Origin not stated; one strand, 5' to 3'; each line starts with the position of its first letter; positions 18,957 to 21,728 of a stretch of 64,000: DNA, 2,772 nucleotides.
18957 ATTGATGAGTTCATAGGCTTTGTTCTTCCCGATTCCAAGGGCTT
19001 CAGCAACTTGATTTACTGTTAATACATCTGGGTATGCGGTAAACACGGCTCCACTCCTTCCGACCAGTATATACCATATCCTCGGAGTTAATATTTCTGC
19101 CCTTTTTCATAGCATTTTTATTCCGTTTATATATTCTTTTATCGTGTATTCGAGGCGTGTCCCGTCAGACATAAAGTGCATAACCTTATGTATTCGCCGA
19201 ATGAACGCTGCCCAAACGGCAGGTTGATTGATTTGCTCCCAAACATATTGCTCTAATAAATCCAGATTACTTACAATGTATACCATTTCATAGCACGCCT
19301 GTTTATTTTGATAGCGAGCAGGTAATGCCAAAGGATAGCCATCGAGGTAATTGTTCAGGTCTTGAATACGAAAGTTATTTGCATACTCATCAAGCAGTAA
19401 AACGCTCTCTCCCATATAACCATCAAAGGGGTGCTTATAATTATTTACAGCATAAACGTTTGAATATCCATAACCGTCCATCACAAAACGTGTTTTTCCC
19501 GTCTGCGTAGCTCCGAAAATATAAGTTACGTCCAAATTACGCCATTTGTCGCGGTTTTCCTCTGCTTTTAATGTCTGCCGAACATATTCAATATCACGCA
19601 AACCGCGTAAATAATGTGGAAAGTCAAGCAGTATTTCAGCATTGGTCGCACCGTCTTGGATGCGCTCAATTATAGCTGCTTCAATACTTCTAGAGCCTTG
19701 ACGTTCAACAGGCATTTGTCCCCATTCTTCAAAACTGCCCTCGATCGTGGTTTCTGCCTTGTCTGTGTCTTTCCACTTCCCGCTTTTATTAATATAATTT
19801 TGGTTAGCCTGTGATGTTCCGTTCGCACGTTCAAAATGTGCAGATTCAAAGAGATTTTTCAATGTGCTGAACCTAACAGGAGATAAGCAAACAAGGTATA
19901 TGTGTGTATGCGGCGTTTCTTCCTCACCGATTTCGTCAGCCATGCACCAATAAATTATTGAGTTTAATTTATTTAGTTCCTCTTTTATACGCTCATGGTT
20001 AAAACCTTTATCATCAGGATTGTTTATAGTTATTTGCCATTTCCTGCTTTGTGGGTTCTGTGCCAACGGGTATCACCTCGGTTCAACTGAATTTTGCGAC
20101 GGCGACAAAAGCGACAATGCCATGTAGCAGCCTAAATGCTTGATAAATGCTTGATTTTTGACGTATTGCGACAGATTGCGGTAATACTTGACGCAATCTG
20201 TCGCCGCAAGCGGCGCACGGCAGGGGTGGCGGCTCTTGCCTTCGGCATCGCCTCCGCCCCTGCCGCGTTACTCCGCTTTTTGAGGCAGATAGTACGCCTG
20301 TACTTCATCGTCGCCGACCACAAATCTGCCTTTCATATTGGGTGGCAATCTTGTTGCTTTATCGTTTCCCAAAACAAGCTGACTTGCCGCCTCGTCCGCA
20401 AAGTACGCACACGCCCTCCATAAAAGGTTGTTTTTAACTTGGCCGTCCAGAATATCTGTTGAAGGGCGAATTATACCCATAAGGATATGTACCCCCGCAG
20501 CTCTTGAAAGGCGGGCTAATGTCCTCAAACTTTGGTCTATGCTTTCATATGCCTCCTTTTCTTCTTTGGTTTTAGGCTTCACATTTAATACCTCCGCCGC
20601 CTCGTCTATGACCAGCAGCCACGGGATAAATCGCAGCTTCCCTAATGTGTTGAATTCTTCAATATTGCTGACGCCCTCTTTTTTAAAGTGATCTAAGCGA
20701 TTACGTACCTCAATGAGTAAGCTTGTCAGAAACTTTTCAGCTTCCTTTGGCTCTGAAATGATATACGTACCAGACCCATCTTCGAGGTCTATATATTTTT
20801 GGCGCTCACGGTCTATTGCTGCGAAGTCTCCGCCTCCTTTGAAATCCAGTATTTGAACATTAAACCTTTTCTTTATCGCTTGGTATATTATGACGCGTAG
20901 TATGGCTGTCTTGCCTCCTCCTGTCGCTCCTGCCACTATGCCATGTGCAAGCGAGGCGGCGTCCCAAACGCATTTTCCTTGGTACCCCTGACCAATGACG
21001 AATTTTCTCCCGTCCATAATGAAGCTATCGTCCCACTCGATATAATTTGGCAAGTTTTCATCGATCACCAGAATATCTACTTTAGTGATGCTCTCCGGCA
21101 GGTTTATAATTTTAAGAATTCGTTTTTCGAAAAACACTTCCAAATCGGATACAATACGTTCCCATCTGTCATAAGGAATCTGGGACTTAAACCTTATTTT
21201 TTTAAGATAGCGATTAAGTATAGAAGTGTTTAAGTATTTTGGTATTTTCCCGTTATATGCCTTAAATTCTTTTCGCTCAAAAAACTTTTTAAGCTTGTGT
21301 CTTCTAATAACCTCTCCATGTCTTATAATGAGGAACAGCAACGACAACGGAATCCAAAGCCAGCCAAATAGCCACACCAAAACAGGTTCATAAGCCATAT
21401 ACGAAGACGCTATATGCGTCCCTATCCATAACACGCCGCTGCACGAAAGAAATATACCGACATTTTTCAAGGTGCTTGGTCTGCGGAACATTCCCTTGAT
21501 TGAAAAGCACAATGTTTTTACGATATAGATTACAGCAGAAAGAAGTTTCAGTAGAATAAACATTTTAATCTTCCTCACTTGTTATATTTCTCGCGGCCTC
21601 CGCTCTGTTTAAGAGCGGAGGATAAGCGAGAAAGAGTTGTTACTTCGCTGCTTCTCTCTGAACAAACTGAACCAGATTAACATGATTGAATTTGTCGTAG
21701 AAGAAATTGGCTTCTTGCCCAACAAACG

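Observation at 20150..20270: CRESS-virus-like origin stem-loop (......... in the loop) between ftsK and a circovirus-like Rep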

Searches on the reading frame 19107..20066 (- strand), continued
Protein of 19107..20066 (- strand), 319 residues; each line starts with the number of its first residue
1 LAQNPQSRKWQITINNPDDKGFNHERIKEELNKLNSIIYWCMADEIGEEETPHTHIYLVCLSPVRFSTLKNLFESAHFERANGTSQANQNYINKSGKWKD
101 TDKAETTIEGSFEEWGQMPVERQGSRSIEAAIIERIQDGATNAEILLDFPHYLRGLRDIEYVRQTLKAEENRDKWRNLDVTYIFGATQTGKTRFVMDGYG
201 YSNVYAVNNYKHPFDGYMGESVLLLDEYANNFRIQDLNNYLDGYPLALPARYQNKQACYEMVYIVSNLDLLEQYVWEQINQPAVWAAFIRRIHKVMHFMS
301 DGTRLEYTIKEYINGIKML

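Call 50: search_protein_families(library=pfam, proteins=[L003:2834-3592:+, L006:2407-3642:+, L008:2331-3107:+, L009:3025-3837:+, L013:1859-2533:+, L014:1893-2669:+, L016:3016-3771:+, L019:1796-2581:+, L026:3232-3870:+, L001:523-1011:+], max_evalue=0.001)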
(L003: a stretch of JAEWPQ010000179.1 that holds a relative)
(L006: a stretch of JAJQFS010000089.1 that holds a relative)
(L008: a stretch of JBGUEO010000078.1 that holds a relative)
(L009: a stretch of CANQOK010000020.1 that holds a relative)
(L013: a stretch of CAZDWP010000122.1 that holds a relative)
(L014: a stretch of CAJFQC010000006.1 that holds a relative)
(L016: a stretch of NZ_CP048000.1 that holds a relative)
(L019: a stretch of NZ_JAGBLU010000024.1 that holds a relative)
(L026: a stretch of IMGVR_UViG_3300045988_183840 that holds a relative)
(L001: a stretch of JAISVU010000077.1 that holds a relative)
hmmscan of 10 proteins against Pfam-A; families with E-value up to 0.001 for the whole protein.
L003:2834-3592:+ (252 aa): 3 families
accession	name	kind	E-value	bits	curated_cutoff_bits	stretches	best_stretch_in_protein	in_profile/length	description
PF13173.12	AAA_14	-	0.00049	20.5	27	1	64-163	8-101/129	AAA domain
PF05707.18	Zot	-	0.00076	19.4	20.3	0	118-184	81-148/197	Zonular occludens toxin (Zot)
PF13401.12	AAA_22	-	0.0009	20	27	0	62-91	9-37/130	AAA domain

L006:2407-3642:+ (411 aa): 5 families
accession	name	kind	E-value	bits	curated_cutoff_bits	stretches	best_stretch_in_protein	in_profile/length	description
PF01580.24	FtsK_SpoIIIE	-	1.5e-11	44.7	24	1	184-276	31-129/221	FtsK/SpoIIIE family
PF01935.23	DUF87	-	4.7e-07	30.6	23.2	1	192-230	24-63/220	Helicase HerA, central domain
PF12846.13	AAA_10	-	2e-05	24.2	27.5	1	191-236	21-64/362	AAA-like domain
PF20720.3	nSTAND3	-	0.00043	20.5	27.2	0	194-229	20-55/155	Novel STAND NTPase 3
PF01656.29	CbiA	-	0.00058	20.2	25.4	1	198-233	6-41/125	CobQ/CobB/MinD/ParA nucleotide binding domain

L008:2331-3107:+ (258 aa): 0 families

L009:3025-3837:+ (270 aa): 2 families
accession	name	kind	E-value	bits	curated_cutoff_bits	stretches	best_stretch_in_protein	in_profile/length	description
PF01580.24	FtsK_SpoIIIE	-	6.6e-07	29.4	24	1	27-75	31-81/221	FtsK/SpoIIIE family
PF01935.23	DUF87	-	7.5e-06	26.6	23.2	1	27-95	14-69/220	Helicase HerA, central domain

L013:1859-2533:+ (224 aa): 2 families
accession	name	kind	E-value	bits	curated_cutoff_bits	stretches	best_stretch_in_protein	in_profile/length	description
PF10263.15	SprT-like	-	6.2e-06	26.5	25.6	1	17-117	2-94/108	SprT-like family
PF14891.12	Peptidase_M91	-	0.00058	20.7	25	1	65-126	75-143/176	Effector protein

L014:1893-2669:+ (258 aa): 4 families
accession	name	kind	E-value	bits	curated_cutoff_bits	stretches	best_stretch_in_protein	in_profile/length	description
PF06745.19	ATPase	-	0.00011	22.1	26.6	1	26-62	18-55/231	KaiC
PF20720.3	nSTAND3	-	0.00041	20.5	27.2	0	23-69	13-59/155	Novel STAND NTPase 3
PF01935.23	DUF87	-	0.00062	20.4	23.2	1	16-115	11-103/220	Helicase HerA, central domain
PF01580.24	FtsK_SpoIIIE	-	0.00065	19.7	24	1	16-91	28-107/221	FtsK/SpoIIIE family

L016:3016-3771:+ (251 aa): 2 families
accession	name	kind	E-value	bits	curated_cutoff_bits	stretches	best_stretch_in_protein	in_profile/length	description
PF01935.23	DUF87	-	0.00013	22.5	23.2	1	43-82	25-63/220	Helicase HerA, central domain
PF01580.24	FtsK_SpoIIIE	-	0.0002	21.3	24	1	31-93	28-92/221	FtsK/SpoIIIE family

L019:1796-2581:+ (261 aa): 2 families
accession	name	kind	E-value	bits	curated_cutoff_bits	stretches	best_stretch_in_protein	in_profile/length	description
PF01580.24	FtsK_SpoIIIE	-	7.3e-06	26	24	1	22-82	30-92/221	FtsK/SpoIIIE family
PF01935.23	DUF87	-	8.6e-06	26.4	23.2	1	19-69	10-61/220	Helicase HerA, central domain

L026:3232-3870:+ (212 aa): 2 families
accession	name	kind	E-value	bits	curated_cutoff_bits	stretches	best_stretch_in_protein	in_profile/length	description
PF05707.18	Zot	-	9.7e-20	71.3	20.3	1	1-144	1-148/197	Zonular occludens toxin (Zot)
PF13401.12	AAA_22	-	2.4e-05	25.1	27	1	6-122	11-123/130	AAA domain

L001:523-1011:+ (162 aa): 1 family
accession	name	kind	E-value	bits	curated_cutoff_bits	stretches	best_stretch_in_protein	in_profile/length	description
PF14354.12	Lar_restr_allev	-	0.00097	19.8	28.6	0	33-49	3-19/58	Restriction alleviation protein Lar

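Call 60: find_encoding_contigs(protein=P0001, flank=6000, max_places=2)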
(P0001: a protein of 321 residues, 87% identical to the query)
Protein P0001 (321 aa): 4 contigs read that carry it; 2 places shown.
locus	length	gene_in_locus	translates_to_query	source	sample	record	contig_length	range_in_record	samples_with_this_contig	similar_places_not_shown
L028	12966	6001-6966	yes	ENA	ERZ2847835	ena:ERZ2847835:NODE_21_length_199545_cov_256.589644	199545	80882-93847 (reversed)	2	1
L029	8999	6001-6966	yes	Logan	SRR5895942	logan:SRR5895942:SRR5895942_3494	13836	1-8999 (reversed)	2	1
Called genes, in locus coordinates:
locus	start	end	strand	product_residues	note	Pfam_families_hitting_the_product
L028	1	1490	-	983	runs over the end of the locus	PF04851:ResIII, PF19778:RE_endonuc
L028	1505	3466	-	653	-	PF01555:N6_N4_Mtase, PF18273:T3RM_EcoP15I_C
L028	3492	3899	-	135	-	-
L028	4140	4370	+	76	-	-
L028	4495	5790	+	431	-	PF01580:FtsK_SpoIIIE, PF01935:DUF87 (weak)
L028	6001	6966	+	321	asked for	PF02407:Viral_Rep (weak)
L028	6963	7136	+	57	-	-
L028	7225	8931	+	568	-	PF00239:Resolvase, PF07508:Recombinase, PF13408:Zn_ribbon_recom, PF14287:DUF4368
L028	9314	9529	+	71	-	PF11007:CotJA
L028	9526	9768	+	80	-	PF12652:CotJB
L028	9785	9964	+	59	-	PF05067:Mn_catalase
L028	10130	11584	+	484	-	PF03062:MBOAT, PF13813:MBOAT_2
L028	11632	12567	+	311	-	-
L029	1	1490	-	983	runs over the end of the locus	PF04851:ResIII, PF19778:RE_endonuc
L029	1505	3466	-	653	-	PF01555:N6_N4_Mtase, PF18273:T3RM_EcoP15I_C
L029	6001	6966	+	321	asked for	PF02407:Viral_Rep (weak)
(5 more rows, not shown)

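Call 61: find_encoding_contigs(protein=P0004, flank=6000, max_places=2)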
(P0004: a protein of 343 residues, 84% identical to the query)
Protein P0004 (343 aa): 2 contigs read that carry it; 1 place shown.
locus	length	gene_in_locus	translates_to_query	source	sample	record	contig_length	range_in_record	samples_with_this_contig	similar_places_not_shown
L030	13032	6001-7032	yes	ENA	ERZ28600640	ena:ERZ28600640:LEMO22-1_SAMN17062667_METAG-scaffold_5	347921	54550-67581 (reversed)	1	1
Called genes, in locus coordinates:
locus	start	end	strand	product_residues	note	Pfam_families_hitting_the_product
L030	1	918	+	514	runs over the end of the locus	PF02463:SMC_N, PF13175:AAA_15, PF13304:AAA_21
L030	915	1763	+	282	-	-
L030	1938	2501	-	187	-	-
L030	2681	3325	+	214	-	-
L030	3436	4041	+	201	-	PF10263:SprT-like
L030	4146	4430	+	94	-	-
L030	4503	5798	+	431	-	PF01580:FtsK_SpoIIIE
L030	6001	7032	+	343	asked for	-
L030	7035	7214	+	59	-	-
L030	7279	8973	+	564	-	PF00239:Resolvase, PF07508:Recombinase, PF13408:Zn_ribbon_recom, PF14287:DUF4368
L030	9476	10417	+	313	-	PF02195:ParB_N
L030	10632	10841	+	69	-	-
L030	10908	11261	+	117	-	PF14198:TnpV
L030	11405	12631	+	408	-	PF13173:AAA_14, PF13635:DUF4143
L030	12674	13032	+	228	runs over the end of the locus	PF00149:Metallophos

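Call 62: find_encoding_contigs(protein=P0005, flank=6000, max_places=2)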
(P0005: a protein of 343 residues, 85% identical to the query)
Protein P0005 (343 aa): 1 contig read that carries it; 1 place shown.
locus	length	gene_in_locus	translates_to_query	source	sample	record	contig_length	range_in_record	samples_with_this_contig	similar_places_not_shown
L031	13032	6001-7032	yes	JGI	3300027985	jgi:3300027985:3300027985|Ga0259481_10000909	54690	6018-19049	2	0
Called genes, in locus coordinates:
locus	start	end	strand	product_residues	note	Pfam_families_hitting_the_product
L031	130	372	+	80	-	PF01381:HTH_3, PF12844:HTH_19, PF13443:HTH_26 (weak)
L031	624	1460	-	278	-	-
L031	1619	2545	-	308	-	-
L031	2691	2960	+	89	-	-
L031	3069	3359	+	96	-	-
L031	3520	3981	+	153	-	-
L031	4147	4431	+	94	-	-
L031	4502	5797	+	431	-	PF01580:FtsK_SpoIIIE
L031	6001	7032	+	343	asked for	-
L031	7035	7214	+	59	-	-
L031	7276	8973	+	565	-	PF00239:Resolvase, PF07508:Recombinase, PF13408:Zn_ribbon_recom, PF14287:DUF4368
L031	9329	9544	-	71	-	-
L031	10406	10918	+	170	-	PF05144:Phage_CRI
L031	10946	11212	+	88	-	-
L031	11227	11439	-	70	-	PF13443:HTH_26 (weak)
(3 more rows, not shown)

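Call 93: find_related_loci(query=A2, collection=genome_contigs, flank=3000)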
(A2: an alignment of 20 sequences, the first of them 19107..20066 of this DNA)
Query A2 (319 aa) in genome_contigs; peptide patterns used: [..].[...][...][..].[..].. (x = any residue, [..] = any of these).
574 stretches matched a pattern; 445 encode a relative of the query (tblastn E <= 1e-3); the best 80 are kept; 80 distinct loci.
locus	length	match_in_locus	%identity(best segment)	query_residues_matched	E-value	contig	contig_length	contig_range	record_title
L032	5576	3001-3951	69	1-316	9e-154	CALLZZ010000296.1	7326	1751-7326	MAG TPA_asm: uncultured Clostridia bacterium isolate SRR1561995_bin.103_CONCOCT_v1.1_MAG genome assembly, contig: ERZ724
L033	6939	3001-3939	68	4-315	6e-147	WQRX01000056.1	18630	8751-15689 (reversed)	MAG: Defluviitaleaceae bacterium isolate Co191P1bin64 JGI24694J35173_10001779, whole genome shotgun sequence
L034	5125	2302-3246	65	1-315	8e-143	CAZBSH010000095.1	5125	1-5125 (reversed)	MAG TPA_asm: uncultured Christensenella sp. isolate SRP242652_co4_69 genome assembly, contig: NODE_7650_length_5125_cov_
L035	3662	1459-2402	66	1-315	3e-139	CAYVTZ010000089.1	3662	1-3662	MAG TPA_asm: uncultured Christensenellaceae bacterium isolate SRP242652_co4_132 genome assembly, contig: NODE_12336_leng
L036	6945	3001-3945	54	1-314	1e-117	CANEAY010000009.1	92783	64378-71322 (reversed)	MAG TPA_asm: uncultured Pseudoflavonifractor sp. isolate SRR18439541_bin.29_metawrap_v1.3_MAG genome assembly, contig: N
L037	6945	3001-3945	55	1-315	3e-116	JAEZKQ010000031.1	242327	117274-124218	MAG: Bacillota bacterium isolate OH_CDB_36 k127_2019632, whole genome shotgun sequence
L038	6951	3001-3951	52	1-316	8e-113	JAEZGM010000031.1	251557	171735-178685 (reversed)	MAG: Bacillota bacterium isolate OH_CBrB_97 k127_2587993, whole genome shotgun sequence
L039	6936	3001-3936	52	1-314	9e-112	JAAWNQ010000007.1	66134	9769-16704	MAG: Oscillospiraceae bacterium isolate ABMPRH_151_3 SL341409_scaffold_552, whole genome shotgun sequence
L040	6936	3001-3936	52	1-314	1e-110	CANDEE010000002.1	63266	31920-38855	MAG TPA_asm: uncultured Pseudoflavonifractor sp. isolate ERR6760117_bin.63_metawrap_v1.3_MAG genome assembly, contig: ER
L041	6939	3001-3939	53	6-314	2e-108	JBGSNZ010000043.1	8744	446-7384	MAG: Acetivibrio sp. isolate JTS-AC268 k141_2613146, whole genome shotgun sequence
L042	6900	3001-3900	52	1-300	1e-108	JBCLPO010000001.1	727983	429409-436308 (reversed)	Lachnospiraceae bacterium 54-53 voucher GPTB0138 scaffold1, whole genome shotgun sequence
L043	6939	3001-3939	53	1-313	9e-108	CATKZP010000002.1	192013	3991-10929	MAG TPA_asm: uncultured Oscillospiraceae bacterium isolate MGG00875_1680015437 genome assembly, contig: ERR1562574_14, w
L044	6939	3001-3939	54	1-313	1e-107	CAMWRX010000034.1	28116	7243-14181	MAG TPA_asm: uncultured bacterium isolate SRR14411242_bin.8_metawrap_v1.3_MAG genome assembly, contig: NODE.165_length_2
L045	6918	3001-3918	51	1-308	3e-107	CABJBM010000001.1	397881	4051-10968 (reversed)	Lachnospiraceae bacterium isolate MGYG-HGUT-00152 genome assembly, contig: ERS138181.8080_1_83.1, whole genome shotgun s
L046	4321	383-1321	53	1-313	6e-107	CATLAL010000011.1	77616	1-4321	MAG TPA_asm: uncultured Oscillospiraceae bacterium isolate MGG03681_1680015453 genome assembly, contig: ERR2844016_871,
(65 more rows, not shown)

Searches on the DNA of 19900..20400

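Call 75: search_rna_families(source=window, start=19900, end=20400, threshold=evalue, max_evalue=1)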
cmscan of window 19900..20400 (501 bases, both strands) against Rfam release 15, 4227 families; matches with E-value up to 1: 2.
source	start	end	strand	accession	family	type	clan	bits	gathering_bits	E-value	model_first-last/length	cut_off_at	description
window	20154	20277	+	RF02100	tfoR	Gene; sRNA;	-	18.2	70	0.058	1-101/101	no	Translational regulator of tfoXVC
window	20168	20203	-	RF00823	lsy-6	Gene; miRNA;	-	17.5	60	0.64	1-74/74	no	lsy-6 microRNA precursor family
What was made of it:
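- Tried and rejected: Rfam gave only noise for 19900-20400 (call 75).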

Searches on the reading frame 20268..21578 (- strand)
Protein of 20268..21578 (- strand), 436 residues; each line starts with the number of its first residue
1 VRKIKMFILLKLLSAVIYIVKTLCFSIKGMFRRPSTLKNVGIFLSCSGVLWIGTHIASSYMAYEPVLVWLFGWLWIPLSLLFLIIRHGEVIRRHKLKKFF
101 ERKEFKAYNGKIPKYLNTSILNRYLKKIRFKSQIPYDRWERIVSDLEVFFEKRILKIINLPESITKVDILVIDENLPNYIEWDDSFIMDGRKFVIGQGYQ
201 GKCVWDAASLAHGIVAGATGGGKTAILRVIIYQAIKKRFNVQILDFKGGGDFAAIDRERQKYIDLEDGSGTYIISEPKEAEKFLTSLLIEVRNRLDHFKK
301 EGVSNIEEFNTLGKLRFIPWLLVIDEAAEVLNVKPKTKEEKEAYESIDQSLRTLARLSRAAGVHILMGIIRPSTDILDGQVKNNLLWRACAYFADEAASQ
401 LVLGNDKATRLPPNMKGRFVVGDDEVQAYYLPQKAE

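Call 3: search_protein_families(library=pfam, proteins=[window:20268-21578:-], max_evalue=0.01)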
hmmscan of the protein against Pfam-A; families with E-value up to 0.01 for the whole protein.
window:20268-21578:- (436 aa): 5 families
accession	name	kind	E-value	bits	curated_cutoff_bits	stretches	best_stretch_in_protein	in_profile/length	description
PF01580.24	FtsK_SpoIIIE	-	1.7e-13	51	24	1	202-315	30-140/221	FtsK/SpoIIIE family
PF01935.23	DUF87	-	5.4e-07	30.4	23.2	1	212-351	25-123/220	Helicase HerA, central domain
PF05872.18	HerA_C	-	0.0009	18.4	22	1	210-248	21-59/502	Helicase HerA-like C-terminal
PF13401.12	AAA_22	-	0.0024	18.6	27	1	212-367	7-121/130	AAA domain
PF00270.35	DEAD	-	0.0045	17.2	26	0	211-238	15-42/167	DEAD/DEAH box helicase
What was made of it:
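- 20268..21578 (-): TcpA-like FtsK/SpoIIIE-family ATPase with N-terminal membrane segments (putative coupling protein). Pfam FtsK_SpoIIIE 1.7e-13 (call 3).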

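Call 6: search_protein_families(library=ncbifam, proteins=[window:20268-21578:-], max_evalue=0.01)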
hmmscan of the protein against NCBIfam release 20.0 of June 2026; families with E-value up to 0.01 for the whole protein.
window:20268-21578:- (436 aa): 7 families
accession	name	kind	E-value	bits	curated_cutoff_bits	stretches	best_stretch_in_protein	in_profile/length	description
TIGR03928.1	T7_EssCb_Firm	equivalog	3.3e-14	51.5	778.4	1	211-427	811-1011/1296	type VII secretion protein EssC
TIGR03924.1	T7SS_EccC_a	equivalog_domain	1e-11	44.3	509.15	1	212-417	452-650/673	type VII secretion protein EccCa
TIGR03925.1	T7SS_EccC_b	equivalog_domain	1.1e-05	24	346.55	1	200-426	65-280/564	type VII secretion protein EccCb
NF007615.0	PRK10263.1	equivalog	1.2e-05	23.3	1566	1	296-403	1120-1216/1355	DNA translocase FtsK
TIGR03743.1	SXT_TraD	subfamily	0.00048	18.7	366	1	188-253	151-218/636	conjugative transfer system coupling protein TraD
NF053655.1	CedD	equivalog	0.0049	15.6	600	0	213-248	224-259/527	DNA-translocating ATPase CedD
NF041326.1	Bacteroid_MobC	subfamily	0.0067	14.8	900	0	214-247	203-237/655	conjugal transfer protein MobC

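Call 39: search_protein_families(library=phrogs, proteins=[window:20268-21578:-], max_evalue=0.001)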
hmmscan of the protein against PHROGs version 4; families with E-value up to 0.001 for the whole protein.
window:20268-21578:- (436 aa): 6 families
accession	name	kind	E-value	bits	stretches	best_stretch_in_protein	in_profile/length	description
phrog_1358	-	moron, auxiliary metabolic gene and host takeover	8e-40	137.3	1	127-432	514-815/1382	FtsK/SpoIIIE-like protein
phrog_3551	-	moron, auxiliary metabolic gene and host takeover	4.6e-16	59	1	206-385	432-595/758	FtsK/SpoIIIE-like protein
phrog_2666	-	head and packaging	2.2e-06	27.6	1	211-339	322-442/555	terminase large subunit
phrog_17958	-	moron, auxiliary metabolic gene and host takeover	1.7e-05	24.3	1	273-408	381-518/682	FtsK/SpoIIIE-like protein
phrog_17074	-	unknown function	2.3e-05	24.1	1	293-408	286-398/621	-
phrog_7035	-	unknown function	0.00012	21.6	0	212-248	213-251/969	-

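Call 80: search_dna_similar(query=window:20268-21578:-, collection=plasmids, mode=protein, max_rows=25, max_evalue=0.001)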
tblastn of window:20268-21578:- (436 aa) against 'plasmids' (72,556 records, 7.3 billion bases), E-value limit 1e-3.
Records with a match: 1046; places in all: 1093; records where one place covers at least 80% of the query: 2.
Best place of each record, by identity: <60% 1046.
By first word of the organism name: Bacillus 152; Ralstonia 134; Priestia 123; Enterococcus 114; Clostridium 113; Sinorhizobium 86; Streptomyces 56; Mycobacterium 18; Shinella 14; Curtobacterium 11; and 102 more.
By predicted mobility (MOB-suite, as given by PLSDB): non-mobilizable 564; mobilizable 406; conjugative 76.
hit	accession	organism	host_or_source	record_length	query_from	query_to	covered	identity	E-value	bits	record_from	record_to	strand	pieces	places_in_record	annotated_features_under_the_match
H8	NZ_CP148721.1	Clostridium perfringens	-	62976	40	431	90%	31.6%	3e-38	155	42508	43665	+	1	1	FtsK/SpoIIIE domain-containing protein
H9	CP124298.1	Clostridium baratii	Vulpes vulpes,whole organism,intestine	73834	29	431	92%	29.7%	6e-36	148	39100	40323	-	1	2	FtsK/SpoIIIE domain-containing protein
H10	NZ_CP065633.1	Clostridium perfringens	-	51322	130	431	69%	35.0%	1e-36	150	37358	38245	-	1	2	FtsK/SpoIIIE domain-containing protein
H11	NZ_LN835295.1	Clostridium perfringens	-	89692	125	431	70%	34.2%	9e-39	156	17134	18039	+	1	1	FtsK/SpoIIIE domain-containing protein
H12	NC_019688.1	Clostridium perfringens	-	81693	125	431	70%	34.2%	9e-38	153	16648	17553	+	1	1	FtsK/SpoIIIE domain-containing protein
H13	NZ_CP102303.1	Clostridium perfringens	swine,mixed culture,fecal sample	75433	125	431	70%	33.9%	1e-38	155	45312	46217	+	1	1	FtsK/SpoIIIE domain-containing protein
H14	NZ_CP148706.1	Clostridium perfringens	Dog,single cell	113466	125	431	70%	33.9%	2e-38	155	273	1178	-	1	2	FtsK/SpoIIIE domain-containing protein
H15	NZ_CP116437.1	Clostridium perfringens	Ruminant,Cell culture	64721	125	431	70%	33.9%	2e-38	155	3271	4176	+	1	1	none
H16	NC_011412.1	Clostridium perfringens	-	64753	125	431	70%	33.9%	2e-38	155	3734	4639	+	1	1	none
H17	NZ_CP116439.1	Clostridium perfringens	Ruminant,Cell culture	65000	125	431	70%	33.9%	2e-38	155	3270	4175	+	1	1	none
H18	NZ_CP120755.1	Clostridium perfringens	Hospital wastewater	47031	125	431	70%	33.9%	2e-38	155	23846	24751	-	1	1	FtsK/SpoIIIE domain-containing protein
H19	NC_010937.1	Clostridium perfringens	-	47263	125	431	70%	33.9%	2e-38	155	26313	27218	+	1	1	FtsK/SpoIIIE domain-containing protein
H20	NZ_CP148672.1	Clostridium perfringens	Chicken,single cell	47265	125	431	70%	33.9%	2e-38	155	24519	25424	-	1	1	FtsK/SpoIIIE domain-containing protein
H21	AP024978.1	Clostridium perfringens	Homo sapiens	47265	125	431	70%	33.9%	2e-38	155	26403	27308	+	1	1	tcpA: toxin coregulated pilin subunit precursor TcpA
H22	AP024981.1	Clostridium perfringens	Homo sapiens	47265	125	431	70%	33.9%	2e-38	155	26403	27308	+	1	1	tcpA: toxin coregulated pilin subunit precursor TcpA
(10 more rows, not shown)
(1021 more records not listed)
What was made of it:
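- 20268..21578 (-): The best plasmid matches are C. perfringens pCW3-family tcpA, 34% identity, E 2e-38 (call 80).
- The best plasmid hits are pCW3-family tcpA genes (call 80). The ATPase is closest to pCW3 TcpA (call 80).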
